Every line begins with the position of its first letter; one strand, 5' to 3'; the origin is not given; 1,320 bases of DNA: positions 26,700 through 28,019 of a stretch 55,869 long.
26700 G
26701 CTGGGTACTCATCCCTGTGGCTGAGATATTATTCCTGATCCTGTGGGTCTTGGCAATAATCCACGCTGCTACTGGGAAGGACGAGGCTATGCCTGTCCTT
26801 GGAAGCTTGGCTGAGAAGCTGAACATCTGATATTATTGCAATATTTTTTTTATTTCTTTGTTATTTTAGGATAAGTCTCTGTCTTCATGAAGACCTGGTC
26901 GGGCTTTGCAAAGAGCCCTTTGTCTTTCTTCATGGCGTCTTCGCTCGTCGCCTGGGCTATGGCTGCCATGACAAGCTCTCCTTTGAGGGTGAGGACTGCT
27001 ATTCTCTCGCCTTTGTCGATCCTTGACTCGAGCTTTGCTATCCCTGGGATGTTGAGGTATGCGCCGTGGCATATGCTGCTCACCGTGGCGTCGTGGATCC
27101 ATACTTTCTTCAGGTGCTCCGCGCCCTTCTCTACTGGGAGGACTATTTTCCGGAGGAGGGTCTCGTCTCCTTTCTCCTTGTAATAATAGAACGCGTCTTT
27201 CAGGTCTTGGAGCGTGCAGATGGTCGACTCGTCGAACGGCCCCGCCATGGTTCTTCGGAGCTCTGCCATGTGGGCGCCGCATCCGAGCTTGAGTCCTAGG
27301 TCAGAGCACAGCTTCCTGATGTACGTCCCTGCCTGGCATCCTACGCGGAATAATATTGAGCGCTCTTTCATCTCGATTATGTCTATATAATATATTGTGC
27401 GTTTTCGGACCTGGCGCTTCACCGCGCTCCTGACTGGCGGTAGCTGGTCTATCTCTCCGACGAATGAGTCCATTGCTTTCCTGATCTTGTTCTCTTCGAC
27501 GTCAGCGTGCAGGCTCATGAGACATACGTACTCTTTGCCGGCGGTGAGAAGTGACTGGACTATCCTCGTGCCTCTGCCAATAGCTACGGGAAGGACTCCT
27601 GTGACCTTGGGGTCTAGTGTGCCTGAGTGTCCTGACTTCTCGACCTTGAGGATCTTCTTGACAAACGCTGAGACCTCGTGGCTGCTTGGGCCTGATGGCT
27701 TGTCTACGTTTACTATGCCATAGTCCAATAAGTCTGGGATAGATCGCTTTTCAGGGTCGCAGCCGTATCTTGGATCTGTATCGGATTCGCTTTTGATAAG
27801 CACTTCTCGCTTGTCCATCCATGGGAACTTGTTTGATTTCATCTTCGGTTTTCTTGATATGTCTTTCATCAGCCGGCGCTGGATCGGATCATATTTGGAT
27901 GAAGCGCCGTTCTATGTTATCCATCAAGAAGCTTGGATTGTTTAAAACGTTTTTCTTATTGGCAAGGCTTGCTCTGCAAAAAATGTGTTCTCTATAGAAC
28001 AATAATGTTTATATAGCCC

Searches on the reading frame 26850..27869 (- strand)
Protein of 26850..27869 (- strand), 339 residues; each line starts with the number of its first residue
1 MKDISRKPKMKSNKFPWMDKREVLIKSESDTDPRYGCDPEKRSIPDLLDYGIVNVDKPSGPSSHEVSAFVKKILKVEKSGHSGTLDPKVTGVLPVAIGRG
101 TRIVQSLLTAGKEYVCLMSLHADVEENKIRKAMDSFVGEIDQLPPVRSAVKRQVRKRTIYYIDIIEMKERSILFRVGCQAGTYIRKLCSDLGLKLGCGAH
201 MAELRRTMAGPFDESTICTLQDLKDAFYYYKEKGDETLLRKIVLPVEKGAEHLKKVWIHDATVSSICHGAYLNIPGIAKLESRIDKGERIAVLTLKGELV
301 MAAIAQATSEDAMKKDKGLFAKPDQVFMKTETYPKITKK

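Call 36: search_protein_families(library=pfam, proteins=[window:26850-27869:-], max_evalue=0.001)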
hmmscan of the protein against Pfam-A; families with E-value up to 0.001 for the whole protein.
window:26850-27869:- (339 aa): 5 families
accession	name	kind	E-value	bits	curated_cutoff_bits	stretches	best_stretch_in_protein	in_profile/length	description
PF01509.24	TruB_N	-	9.6e-30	104.4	27.3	2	71-125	1-55/149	TruB family pseudouridylate synthase (N terminal domain)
PF16198.10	TruB_C_2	-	4.1e-27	94.5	29.3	1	185-248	1-63/66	tRNA pseudouridylate synthase B C-terminal domain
PF08068.17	DKCLD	-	1.4e-18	67.2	27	1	14-66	3-57/58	DKCLD (NUC011) domain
PF01472.26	PUA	-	1.6e-12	47.6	24.8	1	254-326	1-73/74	PUA domain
PF21238.2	Pus10_C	-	2.3e-09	37.6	27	1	109-188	121-202/232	Pus10, C-terminal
